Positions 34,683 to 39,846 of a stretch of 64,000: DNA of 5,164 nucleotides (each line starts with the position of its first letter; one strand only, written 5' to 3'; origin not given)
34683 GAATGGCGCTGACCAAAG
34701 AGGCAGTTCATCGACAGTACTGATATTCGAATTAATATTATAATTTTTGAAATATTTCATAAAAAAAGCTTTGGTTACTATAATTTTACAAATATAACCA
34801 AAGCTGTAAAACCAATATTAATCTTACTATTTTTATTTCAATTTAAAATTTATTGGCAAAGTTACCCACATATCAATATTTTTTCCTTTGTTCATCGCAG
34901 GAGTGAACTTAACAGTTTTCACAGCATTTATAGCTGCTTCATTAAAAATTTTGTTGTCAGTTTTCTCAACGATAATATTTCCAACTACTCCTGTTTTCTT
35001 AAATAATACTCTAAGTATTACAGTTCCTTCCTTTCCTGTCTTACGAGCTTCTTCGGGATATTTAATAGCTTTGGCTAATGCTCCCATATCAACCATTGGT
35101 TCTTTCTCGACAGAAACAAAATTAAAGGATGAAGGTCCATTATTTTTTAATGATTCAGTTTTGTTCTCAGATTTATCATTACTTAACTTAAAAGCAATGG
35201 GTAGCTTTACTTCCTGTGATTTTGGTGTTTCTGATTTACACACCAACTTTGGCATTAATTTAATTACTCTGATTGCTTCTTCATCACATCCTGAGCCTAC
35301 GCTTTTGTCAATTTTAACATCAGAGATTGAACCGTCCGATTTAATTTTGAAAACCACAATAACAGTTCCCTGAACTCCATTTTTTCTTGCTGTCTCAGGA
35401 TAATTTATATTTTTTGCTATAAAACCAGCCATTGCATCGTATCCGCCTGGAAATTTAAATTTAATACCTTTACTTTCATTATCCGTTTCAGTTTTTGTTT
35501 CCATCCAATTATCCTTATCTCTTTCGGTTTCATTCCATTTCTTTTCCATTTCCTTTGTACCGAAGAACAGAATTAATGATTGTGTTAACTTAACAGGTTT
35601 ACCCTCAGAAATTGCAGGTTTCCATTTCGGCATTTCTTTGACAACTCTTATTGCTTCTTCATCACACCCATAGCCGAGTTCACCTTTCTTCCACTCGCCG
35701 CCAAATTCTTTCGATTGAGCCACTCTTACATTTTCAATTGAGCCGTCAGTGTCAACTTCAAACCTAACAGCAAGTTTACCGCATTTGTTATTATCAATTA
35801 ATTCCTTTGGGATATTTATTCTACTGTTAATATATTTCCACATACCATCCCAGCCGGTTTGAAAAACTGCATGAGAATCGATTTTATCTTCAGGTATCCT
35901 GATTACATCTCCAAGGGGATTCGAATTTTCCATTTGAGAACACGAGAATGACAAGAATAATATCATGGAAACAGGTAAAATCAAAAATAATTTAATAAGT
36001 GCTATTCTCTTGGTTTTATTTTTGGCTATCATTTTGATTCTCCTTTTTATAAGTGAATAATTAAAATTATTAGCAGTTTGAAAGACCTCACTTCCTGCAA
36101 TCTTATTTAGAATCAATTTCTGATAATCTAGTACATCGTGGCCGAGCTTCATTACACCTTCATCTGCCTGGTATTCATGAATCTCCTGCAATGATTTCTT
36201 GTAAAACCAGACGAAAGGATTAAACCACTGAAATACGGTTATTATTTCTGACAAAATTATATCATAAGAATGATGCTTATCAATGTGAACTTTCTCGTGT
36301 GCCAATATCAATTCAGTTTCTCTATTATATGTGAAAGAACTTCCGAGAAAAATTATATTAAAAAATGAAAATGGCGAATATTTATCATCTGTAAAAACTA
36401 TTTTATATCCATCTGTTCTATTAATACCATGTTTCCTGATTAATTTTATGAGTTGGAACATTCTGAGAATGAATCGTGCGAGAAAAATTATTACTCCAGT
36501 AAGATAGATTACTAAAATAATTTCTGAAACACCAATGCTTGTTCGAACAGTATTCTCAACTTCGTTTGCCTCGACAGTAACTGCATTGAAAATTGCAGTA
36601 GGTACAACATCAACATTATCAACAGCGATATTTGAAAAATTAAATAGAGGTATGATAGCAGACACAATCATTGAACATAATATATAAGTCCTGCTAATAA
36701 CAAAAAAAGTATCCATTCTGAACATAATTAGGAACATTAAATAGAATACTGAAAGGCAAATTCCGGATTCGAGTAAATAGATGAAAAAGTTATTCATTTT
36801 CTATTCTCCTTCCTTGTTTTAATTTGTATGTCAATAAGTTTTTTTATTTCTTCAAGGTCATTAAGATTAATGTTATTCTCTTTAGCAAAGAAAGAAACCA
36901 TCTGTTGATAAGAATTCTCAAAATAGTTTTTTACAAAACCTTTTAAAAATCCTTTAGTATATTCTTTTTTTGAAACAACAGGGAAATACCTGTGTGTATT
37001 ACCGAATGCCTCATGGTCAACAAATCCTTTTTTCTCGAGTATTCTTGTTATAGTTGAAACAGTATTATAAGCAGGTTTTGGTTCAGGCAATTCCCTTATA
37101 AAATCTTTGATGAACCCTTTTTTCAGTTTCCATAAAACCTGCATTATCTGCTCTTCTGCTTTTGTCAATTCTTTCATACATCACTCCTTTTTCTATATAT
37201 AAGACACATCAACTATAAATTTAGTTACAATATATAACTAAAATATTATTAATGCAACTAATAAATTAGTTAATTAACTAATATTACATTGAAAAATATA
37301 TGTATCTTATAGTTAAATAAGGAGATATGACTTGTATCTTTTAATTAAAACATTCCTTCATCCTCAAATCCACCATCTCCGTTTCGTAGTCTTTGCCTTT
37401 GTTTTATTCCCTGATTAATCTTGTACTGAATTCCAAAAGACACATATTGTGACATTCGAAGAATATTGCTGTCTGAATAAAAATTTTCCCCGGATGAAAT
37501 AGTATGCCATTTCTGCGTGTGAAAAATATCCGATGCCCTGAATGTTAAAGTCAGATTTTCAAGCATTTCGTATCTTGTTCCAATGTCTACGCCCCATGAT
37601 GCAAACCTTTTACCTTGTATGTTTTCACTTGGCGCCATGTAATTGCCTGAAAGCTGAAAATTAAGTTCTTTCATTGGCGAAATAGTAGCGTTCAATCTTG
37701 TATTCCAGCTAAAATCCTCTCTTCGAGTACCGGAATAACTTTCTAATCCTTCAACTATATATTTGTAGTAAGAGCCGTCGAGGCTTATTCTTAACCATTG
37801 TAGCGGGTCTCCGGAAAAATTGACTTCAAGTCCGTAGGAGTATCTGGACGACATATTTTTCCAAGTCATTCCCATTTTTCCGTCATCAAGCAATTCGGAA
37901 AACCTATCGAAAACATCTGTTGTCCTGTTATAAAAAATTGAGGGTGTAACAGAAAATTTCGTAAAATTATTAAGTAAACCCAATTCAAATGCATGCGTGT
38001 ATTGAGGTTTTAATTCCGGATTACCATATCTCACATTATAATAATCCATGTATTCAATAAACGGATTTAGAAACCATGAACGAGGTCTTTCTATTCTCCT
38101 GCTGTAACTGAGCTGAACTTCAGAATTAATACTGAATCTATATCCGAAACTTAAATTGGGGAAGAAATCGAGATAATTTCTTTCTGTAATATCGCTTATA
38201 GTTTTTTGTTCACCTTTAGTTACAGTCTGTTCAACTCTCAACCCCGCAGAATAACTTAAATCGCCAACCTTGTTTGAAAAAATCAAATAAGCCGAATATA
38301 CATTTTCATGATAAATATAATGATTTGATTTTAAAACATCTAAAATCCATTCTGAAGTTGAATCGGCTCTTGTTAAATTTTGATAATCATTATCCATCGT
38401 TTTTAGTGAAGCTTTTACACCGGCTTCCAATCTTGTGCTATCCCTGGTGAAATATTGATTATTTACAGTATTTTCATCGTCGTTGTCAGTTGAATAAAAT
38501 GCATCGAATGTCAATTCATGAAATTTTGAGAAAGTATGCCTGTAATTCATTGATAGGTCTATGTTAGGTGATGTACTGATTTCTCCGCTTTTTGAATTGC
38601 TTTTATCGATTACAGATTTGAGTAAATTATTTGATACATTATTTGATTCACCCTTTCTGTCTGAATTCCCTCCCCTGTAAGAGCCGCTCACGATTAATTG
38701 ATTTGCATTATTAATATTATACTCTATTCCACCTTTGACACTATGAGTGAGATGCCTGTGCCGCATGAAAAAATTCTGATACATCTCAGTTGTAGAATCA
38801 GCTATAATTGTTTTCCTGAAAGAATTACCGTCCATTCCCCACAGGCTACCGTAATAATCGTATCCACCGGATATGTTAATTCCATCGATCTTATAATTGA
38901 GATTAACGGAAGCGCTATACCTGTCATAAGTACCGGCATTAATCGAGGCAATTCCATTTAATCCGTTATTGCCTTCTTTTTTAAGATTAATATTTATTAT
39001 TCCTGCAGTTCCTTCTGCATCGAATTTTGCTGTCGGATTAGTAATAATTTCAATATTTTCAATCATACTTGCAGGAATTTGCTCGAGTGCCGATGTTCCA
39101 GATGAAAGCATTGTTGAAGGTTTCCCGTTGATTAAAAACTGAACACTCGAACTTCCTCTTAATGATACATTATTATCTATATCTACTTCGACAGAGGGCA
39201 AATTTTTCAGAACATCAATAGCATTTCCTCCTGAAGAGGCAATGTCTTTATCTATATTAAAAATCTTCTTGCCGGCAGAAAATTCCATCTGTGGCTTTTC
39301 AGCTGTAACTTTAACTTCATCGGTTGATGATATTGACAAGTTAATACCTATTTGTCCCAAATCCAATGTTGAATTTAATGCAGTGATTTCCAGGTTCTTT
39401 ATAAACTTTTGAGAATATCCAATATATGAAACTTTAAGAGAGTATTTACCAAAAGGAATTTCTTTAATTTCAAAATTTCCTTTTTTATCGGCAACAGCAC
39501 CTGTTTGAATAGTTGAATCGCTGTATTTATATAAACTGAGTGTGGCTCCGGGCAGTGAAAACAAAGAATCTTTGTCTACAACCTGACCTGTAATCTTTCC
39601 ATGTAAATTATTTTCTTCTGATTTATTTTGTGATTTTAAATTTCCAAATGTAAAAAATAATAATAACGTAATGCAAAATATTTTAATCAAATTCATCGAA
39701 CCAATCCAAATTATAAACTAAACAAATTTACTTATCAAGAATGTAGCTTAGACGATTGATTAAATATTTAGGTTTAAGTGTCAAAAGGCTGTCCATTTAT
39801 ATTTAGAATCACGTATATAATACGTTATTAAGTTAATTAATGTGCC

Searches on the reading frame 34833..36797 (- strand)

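Call 37: search_protein_families(library=pfam, proteins=[window:34833-36797:-], max_evalue=0.00001)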
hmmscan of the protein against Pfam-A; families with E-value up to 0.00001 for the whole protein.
window:34833-36797:- (654 aa): 3 families
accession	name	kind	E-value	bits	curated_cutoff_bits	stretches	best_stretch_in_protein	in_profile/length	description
PF03544.19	TonB_C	-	1.2e-49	167.1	24.6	3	578-653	3-79/79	Gram-negative bacterial TonB protein C-terminal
PF05569.17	Peptidase_M56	-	1.2e-16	61.2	31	1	158-257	190-296/296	BlaR1 peptidase M56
PF13103.11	TonB_2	-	2.8e-06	27.8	22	0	589-646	24-82/85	TonB C terminal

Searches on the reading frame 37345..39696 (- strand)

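Call 37: search_protein_families(library=pfam, proteins=[window:37345-39696:-], max_evalue=0.00001)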
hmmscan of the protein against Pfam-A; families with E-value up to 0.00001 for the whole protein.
window:37345-39696:- (783 aa): 6 families
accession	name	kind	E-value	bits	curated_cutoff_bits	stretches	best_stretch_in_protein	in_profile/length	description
PF14905.12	OMP_b-brl_3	-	7.4e-89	299.1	27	1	419-758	69-408/408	Outer membrane protein beta-barrel family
PF00593.30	TonB_dep_Rec_b-barrel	-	1e-20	75.5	27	1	254-724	18-393/436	TonB dependent receptor-like, beta-barrel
PF13715.12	CarbopepD_reg_2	-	2.2e-12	47.3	32.2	1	35-99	1-60/88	CarboxypepD_reg-like domain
PF13620.12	CarboxypepD_reg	-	1.1e-10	42.2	32.3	1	35-106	2-71/82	Carboxypeptidase regulatory-like domain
PF07715.20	Plug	-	1.3e-08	35.7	23.9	1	156-233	22-107/107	TonB-dependent Receptor Plug Domain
PF17802.7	SpaA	-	6.5e-06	26.6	23.1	0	34-88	2-57/91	Prealbumin-like fold domain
